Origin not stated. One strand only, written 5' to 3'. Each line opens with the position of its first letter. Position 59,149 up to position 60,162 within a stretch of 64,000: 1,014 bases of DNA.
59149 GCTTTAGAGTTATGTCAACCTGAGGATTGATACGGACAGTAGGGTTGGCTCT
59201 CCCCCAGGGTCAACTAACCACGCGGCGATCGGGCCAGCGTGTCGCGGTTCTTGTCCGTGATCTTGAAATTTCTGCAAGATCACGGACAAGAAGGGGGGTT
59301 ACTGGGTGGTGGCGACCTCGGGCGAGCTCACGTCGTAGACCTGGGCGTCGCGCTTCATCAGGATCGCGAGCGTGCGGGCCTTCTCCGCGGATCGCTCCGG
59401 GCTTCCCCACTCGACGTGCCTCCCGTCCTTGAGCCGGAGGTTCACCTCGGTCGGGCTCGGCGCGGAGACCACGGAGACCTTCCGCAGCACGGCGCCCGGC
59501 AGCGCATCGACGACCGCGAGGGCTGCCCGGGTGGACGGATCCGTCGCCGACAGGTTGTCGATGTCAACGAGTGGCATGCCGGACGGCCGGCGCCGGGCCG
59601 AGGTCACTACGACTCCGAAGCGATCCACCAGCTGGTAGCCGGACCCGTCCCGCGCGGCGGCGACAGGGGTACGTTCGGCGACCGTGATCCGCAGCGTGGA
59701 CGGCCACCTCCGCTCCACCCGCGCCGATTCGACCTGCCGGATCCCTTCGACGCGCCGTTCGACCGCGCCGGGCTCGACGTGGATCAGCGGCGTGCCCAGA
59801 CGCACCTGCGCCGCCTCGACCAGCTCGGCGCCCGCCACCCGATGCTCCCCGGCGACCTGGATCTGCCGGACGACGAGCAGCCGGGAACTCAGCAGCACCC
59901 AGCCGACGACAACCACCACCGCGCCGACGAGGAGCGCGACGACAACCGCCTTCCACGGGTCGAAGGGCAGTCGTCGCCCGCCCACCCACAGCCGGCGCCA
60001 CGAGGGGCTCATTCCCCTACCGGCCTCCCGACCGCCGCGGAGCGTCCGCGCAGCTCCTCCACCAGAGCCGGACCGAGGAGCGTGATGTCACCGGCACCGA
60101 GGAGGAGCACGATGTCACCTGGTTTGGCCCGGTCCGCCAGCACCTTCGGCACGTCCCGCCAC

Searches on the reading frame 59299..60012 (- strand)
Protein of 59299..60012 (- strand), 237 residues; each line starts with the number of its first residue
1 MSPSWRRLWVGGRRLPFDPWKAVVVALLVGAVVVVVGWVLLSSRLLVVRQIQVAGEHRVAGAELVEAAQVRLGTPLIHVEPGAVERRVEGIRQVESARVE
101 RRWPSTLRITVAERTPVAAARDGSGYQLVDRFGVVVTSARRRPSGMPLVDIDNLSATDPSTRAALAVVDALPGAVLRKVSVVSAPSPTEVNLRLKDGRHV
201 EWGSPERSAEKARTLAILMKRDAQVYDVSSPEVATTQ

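Call 13: find_encoding_contigs(protein=window:59299-60012:-, flank=10000, max_places=10)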
Protein window:59299-60012:- (237 aa): no gene with exactly this product is on record in the collection.

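Call 14: find_homologous_proteins(query=window:59299-60012:-, max_evalue=1e-20)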
Query window:59299-60012:- (237 aa): 220 proteins with E <= 1e-20 among 8000 candidates; the best 120 are listed.
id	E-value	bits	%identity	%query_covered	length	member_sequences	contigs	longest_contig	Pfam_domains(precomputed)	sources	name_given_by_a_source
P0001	2.3e-143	494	100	100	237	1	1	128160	PF08478.16,PF03799.21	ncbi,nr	ncbi:MAG: FtsQ-type POTRA domain-containing protein [Streptosporangiales bacterium]|nr:FtsQ-type POT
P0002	2.4e-109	382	80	100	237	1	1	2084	PF08478.16,PF03799.21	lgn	-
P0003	6.5e-104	365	76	100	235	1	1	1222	PF08478.16,PF03799.21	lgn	-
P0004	2.2e-89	317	67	99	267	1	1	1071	PF08478.16,PF03799.21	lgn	-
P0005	6.0e-89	316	68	99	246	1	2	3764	PF08478.16,PF03799.21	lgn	-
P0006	4.1e-80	287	63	99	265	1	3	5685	PF08478.16,PF03799.21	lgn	-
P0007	1.8e-79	285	64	96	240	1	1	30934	PF08478.16,PF03799.21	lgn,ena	-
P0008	4.4e-67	244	57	99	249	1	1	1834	PF08478.16,PF03799.21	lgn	-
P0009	4.9e-59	218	54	82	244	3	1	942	PF08478.16,PF03799.21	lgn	-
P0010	2.1e-55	206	54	87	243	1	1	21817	PF08478.16,PF03799.21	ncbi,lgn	ncbi:MAG: cell division protein FtsQ/DivIB [Streptosporangiaceae bacterium]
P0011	4.5e-52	195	48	94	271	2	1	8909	PF08478.16,PF03799.21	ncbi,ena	-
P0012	9.8e-46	174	49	86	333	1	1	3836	PF08478.16,PF03799.21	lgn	-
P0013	2.7e-44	170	47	89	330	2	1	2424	PF08478.16,PF03799.21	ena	-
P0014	4.4e-44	169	48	81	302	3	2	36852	PF08478.16,PF03799.21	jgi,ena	-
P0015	7.7e-44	168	48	83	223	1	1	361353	PF08478.16,PF03799.21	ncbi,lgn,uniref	ncbi:cell division protein FtsQ/DivIB [Microbispora sp. NPDC049125]|uniref:cell division protein Fts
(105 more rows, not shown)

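Call 15: find_encoding_contigs(protein=P0007, flank=10000, max_places=4)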
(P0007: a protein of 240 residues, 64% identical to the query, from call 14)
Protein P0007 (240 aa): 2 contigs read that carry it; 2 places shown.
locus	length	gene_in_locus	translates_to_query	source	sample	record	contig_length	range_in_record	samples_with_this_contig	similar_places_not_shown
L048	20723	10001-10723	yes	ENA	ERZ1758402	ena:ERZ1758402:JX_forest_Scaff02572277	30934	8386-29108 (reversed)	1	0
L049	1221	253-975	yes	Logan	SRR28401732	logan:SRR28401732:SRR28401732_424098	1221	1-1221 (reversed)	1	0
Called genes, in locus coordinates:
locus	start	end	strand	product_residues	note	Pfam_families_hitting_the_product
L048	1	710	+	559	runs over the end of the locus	PF03717:PBP_dimer, PF00905:Transpeptidase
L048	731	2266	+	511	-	PF01225:Mur_ligase, PF08245:Mur_ligase_M, PF02875:Mur_ligase_C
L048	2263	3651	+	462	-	PF01225:Mur_ligase, PF08245:Mur_ligase_M, PF02875:Mur_ligase_C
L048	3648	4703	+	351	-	PF00953:Glycos_transf_4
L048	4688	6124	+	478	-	PF21799:MurD-like_N (weak), PF08245:Mur_ligase_M, PF02875:Mur_ligase_C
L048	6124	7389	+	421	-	PF01098:FTSW_RODA_SPOVE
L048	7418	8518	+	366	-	PF03033:Glyco_transf_28, PF04101:Glyco_tran_28_C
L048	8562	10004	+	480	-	PF01225:Mur_ligase, PF08245:Mur_ligase_M, PF02875:Mur_ligase_C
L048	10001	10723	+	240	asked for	PF08478:POTRA_1, PF03799:FtsQ_DivIB_C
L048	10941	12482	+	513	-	PF00091:Tubulin, PF12327:FtsZ_C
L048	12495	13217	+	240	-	PF02578:Cu-oxidase_4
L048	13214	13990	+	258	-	PF01168:Ala_racemase_N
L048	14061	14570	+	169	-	PF04472:SepF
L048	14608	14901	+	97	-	PF02325:CCB3_YggT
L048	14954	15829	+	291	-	PF05103:DivIVA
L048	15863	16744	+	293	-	-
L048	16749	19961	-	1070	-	PF00133:tRNA-synt_1, PF09334:tRNA-synt_1g (faint), PF08264:Anticodon_1, PF19302:DUF5915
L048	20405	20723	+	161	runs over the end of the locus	PF01258:zf-dskA_traR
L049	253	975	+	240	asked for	PF08478:POTRA_1, PF03799:FtsQ_DivIB_C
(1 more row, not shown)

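Call 16: find_encoding_contigs(protein=P0002, flank=10000, max_places=4)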
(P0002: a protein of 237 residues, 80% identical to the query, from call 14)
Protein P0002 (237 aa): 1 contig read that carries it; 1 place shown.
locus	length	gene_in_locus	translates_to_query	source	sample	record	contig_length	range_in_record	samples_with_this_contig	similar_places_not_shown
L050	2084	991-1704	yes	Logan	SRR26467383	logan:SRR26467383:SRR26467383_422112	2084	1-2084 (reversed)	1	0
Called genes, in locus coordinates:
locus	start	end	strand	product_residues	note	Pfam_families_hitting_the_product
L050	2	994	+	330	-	?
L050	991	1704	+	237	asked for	PF08478:POTRA_1, PF03799:FtsQ_DivIB_C (weak)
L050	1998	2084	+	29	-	?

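Call 17: find_encoding_contigs(protein=P0006, flank=10000, max_places=4)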
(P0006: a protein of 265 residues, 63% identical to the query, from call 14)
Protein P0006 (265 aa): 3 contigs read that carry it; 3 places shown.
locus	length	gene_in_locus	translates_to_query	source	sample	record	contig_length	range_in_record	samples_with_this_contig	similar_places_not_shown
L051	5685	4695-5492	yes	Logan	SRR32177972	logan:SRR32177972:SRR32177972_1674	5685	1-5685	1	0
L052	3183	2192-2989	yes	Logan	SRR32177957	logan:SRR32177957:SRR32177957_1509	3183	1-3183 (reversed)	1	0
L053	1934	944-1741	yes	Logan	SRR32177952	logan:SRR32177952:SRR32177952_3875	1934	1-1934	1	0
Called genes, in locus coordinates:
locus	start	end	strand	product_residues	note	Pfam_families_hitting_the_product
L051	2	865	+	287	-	?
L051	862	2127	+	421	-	PF01098:FTSW_RODA_SPOVE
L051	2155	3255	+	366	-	PF03033:Glyco_transf_28, PF04101:Glyco_tran_28_C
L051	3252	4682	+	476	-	PF01225:Mur_ligase, PF08245:Mur_ligase_M, PF02875:Mur_ligase_C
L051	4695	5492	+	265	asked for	PF08478:POTRA_1, PF03799:FtsQ_DivIB_C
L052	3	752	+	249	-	?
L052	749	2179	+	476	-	PF01225:Mur_ligase, PF08245:Mur_ligase_M, PF02875:Mur_ligase_C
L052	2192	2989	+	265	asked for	PF08478:POTRA_1, PF03799:FtsQ_DivIB_C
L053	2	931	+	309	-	?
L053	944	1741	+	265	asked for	PF08478:POTRA_1, PF03799:FtsQ_DivIB_C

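Call 48: find_encoding_contigs(protein=P0003, flank=10000, max_places=3)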
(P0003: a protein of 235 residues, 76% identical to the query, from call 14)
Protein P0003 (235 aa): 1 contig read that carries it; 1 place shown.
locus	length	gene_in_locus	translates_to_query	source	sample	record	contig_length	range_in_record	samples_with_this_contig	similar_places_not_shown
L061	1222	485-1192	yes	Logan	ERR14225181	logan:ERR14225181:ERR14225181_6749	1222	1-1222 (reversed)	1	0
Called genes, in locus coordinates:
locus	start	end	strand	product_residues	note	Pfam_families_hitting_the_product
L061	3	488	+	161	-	?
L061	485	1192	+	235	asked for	PF08478:POTRA_1, PF03799:FtsQ_DivIB_C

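Call 49: find_encoding_contigs(protein=P0005, flank=10000, max_places=3)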
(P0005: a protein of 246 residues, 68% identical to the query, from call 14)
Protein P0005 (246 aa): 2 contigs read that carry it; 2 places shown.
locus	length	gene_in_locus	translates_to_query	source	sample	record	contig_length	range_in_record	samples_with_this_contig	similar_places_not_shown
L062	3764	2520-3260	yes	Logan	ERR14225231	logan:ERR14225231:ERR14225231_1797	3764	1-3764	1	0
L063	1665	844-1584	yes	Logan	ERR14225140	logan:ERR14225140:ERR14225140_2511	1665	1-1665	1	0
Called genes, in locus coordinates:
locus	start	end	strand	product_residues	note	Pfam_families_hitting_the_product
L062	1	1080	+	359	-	?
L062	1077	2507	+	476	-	PF01225:Mur_ligase, PF08245:Mur_ligase_M, PF02875:Mur_ligase_C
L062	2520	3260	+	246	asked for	PF08478:POTRA_1, PF03799:FtsQ_DivIB_C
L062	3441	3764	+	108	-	?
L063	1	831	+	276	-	?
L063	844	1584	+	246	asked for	PF08478:POTRA_1, PF03799:FtsQ_DivIB_C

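Call 53: find_encoding_contigs(protein=P0004, flank=10000, max_places=3)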
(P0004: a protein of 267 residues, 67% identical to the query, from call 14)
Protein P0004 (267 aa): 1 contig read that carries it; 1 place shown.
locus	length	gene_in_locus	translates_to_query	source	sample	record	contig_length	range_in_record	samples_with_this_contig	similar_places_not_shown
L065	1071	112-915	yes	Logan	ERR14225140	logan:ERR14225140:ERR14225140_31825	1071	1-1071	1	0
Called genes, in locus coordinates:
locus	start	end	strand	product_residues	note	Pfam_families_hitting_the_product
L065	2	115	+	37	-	?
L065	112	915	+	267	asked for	PF08478:POTRA_1, PF03799:FtsQ_DivIB_C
